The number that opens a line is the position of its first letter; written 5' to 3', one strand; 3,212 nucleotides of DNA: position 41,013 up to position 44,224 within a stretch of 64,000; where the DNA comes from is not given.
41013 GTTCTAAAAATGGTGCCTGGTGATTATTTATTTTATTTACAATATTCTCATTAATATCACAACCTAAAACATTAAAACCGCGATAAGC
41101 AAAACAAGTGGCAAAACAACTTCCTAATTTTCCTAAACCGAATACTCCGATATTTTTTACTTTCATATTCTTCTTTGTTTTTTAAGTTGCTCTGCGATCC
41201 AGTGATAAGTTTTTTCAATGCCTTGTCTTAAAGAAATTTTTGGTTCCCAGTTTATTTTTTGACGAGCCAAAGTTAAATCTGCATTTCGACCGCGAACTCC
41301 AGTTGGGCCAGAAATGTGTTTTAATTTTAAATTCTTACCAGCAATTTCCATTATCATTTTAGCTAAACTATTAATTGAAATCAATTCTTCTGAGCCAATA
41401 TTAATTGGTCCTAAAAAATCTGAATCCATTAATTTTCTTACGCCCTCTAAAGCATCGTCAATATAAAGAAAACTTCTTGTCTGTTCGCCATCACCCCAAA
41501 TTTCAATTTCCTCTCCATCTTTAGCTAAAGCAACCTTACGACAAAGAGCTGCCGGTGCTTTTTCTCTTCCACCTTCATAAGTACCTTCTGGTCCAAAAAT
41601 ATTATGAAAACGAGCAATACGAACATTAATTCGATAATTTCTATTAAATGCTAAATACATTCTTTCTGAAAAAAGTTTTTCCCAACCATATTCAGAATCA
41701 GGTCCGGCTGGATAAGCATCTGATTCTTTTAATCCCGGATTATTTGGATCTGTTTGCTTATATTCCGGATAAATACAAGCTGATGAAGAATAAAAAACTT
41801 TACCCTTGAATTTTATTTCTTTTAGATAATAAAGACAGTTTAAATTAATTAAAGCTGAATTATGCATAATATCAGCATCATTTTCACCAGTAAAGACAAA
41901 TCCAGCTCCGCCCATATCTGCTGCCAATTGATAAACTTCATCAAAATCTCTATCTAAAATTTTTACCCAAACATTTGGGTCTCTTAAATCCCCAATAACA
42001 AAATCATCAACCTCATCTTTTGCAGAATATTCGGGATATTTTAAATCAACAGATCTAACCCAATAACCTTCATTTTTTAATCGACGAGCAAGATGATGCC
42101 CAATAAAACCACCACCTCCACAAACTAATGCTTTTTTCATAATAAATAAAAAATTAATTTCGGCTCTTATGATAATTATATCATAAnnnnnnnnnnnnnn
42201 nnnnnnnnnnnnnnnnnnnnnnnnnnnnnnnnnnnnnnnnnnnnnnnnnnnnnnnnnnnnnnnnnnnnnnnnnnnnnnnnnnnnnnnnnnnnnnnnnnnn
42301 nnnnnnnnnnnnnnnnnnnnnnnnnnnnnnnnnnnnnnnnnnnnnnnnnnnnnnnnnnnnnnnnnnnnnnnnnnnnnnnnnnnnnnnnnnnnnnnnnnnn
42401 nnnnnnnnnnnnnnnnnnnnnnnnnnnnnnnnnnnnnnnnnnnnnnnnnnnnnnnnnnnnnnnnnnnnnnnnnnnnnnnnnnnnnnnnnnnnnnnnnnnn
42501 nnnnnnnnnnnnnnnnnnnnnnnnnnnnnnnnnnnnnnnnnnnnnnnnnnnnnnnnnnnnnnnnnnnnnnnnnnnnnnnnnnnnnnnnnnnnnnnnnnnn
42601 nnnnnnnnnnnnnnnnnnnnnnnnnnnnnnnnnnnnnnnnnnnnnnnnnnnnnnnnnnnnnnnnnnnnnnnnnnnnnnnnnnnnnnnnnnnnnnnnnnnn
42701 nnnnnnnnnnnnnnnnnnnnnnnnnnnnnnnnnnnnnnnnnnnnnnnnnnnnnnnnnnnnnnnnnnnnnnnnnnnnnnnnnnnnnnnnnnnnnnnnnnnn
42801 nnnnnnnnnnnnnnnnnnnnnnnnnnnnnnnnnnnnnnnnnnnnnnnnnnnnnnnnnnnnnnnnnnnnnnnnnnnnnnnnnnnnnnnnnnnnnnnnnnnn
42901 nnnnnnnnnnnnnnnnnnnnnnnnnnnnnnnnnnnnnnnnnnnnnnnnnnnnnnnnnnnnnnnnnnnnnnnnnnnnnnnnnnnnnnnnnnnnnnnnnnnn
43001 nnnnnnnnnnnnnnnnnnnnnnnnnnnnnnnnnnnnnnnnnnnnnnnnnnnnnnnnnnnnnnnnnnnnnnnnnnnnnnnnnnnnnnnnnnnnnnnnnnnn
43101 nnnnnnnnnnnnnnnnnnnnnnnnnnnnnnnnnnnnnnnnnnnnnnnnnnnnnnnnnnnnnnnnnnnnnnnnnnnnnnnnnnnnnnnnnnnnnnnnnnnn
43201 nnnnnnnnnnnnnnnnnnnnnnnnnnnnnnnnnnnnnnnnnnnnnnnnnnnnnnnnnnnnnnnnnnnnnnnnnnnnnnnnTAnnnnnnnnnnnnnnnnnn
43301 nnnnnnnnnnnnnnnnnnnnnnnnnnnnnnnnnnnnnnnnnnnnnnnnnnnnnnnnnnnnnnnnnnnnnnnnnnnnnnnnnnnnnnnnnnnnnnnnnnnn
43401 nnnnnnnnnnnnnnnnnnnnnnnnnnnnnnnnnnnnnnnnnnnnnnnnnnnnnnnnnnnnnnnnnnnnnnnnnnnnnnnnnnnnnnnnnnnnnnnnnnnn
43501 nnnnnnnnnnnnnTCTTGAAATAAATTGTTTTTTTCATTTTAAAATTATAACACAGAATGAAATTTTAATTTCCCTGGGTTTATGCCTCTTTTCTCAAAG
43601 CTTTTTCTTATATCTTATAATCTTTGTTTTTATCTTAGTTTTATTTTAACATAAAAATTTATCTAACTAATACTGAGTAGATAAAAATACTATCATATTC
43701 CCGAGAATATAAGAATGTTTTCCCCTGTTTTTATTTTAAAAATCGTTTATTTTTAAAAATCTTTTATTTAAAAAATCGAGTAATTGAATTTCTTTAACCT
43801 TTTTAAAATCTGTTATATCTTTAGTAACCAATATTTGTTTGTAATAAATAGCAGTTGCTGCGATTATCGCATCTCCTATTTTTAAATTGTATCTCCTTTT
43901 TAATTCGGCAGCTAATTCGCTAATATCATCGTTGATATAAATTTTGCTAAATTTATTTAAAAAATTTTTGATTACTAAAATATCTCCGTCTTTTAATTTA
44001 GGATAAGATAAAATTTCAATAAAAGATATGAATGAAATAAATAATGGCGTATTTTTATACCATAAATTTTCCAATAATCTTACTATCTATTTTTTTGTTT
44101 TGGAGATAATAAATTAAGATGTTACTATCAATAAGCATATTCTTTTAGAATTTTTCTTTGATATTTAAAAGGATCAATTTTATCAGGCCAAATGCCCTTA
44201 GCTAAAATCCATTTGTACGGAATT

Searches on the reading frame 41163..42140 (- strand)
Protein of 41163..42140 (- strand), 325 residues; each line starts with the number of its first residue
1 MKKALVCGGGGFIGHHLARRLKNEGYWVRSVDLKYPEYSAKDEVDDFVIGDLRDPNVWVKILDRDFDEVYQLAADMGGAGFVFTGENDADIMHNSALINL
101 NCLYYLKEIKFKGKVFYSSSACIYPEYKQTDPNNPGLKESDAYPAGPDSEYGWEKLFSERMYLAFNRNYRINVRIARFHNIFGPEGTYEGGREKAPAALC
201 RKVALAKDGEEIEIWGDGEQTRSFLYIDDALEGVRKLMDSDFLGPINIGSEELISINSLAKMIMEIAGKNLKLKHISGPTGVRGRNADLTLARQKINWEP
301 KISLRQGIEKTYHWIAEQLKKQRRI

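Call 37: search_protein_families(library=pfam, proteins=[window:41163-42140:-], max_evalue=0.01)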
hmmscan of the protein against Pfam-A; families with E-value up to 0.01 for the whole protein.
window:41163-42140:- (325 aa): 4 families
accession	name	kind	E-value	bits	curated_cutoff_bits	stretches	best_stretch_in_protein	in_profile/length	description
PF01370.27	Epimerase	-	5.6e-42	144.2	20.9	1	4-249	1-240/240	NAD dependent epimerase/dehydratase family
PF16363.11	GDP_Man_Dehyd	-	7.3e-26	91.8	27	1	5-311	1-332/332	GDP-mannose 4,6 dehydratase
PF01073.25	3Beta_HSD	-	1.9e-05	24.3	22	1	5-185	1-185/280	3-beta hydroxysteroid dehydrogenase/isomerase family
PF02719.21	Polysacc_synt_2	-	0.0018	18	20.2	0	147-276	134-256/293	Polysaccharide biosynthesis protein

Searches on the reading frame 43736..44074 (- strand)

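Call 37: search_protein_families(library=pfam, proteins=[window:43736-44074:-], max_evalue=0.01)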
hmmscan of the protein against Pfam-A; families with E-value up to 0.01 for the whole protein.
window:43736-44074:- (112 aa): 1 family
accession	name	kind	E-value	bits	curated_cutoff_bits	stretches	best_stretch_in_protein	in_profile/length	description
PF01850.27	PIN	-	2e-12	48.2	23.6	1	9-94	29-118/120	PIN domain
